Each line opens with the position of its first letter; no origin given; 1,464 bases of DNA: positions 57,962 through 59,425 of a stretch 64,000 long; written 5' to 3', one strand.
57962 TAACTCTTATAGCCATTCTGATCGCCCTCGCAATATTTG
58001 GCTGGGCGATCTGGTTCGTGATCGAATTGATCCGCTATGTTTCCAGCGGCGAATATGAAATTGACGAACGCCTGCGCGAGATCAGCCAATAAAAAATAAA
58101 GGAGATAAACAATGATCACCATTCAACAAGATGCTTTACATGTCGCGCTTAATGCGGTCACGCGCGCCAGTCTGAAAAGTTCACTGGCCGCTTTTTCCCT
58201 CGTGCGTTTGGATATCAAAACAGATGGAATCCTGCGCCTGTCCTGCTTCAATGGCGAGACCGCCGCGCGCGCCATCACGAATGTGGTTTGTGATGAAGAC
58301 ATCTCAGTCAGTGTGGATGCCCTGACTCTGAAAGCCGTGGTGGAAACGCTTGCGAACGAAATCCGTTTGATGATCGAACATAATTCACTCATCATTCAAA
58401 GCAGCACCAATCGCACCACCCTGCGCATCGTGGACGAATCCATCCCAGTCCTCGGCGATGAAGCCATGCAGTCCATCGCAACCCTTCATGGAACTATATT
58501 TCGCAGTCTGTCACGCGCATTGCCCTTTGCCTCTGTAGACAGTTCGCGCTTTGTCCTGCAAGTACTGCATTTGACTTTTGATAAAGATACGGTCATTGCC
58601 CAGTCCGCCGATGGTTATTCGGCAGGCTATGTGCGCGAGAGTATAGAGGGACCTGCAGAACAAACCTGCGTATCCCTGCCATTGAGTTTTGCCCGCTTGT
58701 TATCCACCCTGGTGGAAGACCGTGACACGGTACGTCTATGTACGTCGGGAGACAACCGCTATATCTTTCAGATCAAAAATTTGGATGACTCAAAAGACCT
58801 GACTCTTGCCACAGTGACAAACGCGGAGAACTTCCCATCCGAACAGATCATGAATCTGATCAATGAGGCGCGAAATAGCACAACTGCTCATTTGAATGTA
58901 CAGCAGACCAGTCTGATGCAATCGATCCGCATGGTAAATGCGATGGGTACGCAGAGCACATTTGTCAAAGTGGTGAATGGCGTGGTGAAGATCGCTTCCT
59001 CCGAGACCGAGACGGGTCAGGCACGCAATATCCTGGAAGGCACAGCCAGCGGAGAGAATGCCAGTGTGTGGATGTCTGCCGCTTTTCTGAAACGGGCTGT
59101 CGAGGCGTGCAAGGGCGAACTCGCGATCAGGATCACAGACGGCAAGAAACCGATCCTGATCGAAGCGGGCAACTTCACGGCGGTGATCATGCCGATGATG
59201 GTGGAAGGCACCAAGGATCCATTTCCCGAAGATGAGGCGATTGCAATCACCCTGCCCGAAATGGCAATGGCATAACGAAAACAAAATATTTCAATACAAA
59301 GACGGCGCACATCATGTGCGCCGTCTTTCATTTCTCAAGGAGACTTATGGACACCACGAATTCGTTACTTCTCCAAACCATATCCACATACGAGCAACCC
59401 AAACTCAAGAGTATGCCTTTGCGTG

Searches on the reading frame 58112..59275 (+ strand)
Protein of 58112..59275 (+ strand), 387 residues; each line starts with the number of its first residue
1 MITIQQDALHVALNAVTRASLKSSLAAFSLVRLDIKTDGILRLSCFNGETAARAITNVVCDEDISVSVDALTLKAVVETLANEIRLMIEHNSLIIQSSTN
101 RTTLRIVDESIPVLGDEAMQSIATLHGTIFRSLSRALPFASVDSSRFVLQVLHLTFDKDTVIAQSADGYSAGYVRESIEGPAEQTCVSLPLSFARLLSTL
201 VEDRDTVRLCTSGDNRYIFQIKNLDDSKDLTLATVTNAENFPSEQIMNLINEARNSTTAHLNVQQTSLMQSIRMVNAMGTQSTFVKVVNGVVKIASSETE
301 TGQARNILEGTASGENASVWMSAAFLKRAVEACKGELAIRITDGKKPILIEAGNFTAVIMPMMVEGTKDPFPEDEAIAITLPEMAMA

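Call 26: search_protein_families(library=ncbifam, proteins=[window:58112-59275:+], max_evalue=0.00001)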
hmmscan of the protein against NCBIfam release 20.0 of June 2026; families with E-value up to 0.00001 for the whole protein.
window:58112-59275:+ (387 aa): 1 family
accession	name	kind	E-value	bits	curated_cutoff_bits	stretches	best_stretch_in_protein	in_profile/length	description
TIGR00663.1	dnan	equivalog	6.2e-21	74.7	137.65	1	2-362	3-365/367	DNA polymerase III subunit beta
